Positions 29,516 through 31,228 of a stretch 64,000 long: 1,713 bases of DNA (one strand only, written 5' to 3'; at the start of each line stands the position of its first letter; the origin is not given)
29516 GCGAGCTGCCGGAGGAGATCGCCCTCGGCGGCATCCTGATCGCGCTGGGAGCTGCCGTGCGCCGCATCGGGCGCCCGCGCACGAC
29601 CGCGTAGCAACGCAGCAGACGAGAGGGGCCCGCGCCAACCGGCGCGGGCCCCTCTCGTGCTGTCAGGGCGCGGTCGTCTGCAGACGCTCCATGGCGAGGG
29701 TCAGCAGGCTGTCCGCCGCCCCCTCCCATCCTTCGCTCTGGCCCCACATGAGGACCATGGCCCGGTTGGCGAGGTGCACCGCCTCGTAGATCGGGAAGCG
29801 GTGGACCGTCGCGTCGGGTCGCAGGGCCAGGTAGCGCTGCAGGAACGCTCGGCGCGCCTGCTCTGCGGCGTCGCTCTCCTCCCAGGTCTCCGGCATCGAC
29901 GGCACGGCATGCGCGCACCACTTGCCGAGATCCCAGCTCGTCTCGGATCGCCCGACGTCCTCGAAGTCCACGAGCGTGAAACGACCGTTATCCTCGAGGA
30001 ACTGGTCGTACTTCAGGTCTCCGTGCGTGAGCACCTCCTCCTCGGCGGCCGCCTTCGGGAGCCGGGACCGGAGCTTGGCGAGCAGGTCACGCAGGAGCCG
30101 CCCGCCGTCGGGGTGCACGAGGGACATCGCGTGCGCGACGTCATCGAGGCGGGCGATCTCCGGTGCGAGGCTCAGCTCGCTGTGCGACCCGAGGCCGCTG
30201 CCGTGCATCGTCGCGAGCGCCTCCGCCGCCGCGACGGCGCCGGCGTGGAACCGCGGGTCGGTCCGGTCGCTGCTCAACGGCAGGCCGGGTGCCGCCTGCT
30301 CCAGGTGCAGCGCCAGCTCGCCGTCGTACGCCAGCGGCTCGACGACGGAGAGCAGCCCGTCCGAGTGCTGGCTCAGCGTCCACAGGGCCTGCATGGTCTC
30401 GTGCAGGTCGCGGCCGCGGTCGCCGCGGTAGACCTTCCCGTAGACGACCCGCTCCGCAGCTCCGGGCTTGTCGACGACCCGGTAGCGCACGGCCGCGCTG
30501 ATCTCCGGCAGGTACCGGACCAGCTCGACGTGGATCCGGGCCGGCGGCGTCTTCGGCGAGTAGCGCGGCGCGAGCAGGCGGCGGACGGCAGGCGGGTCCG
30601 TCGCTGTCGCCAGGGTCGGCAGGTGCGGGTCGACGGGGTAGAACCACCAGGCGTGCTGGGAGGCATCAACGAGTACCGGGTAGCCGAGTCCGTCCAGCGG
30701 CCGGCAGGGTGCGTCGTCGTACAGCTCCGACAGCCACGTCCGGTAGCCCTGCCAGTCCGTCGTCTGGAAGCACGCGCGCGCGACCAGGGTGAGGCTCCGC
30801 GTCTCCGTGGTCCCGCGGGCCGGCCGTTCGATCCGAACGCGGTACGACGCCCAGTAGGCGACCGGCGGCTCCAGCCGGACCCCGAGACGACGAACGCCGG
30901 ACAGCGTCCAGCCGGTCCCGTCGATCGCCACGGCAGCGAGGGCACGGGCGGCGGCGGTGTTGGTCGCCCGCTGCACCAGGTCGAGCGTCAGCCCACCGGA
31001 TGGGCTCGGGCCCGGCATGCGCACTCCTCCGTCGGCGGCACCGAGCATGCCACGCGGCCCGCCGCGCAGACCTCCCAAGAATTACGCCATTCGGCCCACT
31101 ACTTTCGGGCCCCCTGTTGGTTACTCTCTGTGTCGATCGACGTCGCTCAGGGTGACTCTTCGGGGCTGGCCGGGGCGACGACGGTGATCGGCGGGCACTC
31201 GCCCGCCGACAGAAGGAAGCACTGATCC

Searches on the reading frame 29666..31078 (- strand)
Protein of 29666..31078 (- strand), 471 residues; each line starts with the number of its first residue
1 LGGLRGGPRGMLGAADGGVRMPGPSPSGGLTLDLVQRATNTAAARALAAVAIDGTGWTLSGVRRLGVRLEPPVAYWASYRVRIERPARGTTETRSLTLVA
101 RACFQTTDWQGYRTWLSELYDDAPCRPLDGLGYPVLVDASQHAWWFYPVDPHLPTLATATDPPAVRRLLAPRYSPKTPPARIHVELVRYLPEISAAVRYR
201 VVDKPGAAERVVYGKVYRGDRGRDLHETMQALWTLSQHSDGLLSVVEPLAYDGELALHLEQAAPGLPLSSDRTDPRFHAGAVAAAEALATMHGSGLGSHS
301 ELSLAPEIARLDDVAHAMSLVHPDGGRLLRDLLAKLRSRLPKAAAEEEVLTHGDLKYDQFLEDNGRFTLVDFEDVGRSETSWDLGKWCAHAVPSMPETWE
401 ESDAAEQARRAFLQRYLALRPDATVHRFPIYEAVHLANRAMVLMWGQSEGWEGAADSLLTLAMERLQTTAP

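Call 45: search_protein_families(library=pfam, proteins=[window:29666-31078:-], max_evalue=0.01)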
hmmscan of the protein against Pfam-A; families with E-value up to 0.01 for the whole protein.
window:29666-31078:- (471 aa): 1 family
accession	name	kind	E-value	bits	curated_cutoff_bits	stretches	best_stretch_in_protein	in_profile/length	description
PF01633.27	Choline_kinase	-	0.002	17.9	29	1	335-445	150-271/300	Choline/ethanolamine kinase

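Call 46: search_protein_families(library=ncbifam, proteins=[window:29666-31078:-], max_evalue=0.01)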
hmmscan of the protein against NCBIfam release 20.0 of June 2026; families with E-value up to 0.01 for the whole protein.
window:29666-31078:- (471 aa): 5 families
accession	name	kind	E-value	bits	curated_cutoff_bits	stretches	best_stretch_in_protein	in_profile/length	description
NF038156.1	lant_syn_V_LxmK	equivalog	1.4e-09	37.5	315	1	329-407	175-256/347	class V lanthionine synthetase subunit LxmK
NF033068.1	APH_3p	equivalog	6.3e-05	22.6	205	1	326-424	155-243/255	APH(3') family aminoglycoside O-phosphotransferase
NF046102.1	CellCycRegCcrZ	equivalog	0.00015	21.3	400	1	328-401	133-205/260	cell cycle regulator CcrZ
NF032896.1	APH_3pp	equivalog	0.0007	19.2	325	1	331-428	146-244/254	APH(3'') family aminoglycoside O-phosphotransferase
NF003558.0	PRK05231.1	equivalog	0.0028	16.7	271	1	282-421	118-257/322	homoserine kinase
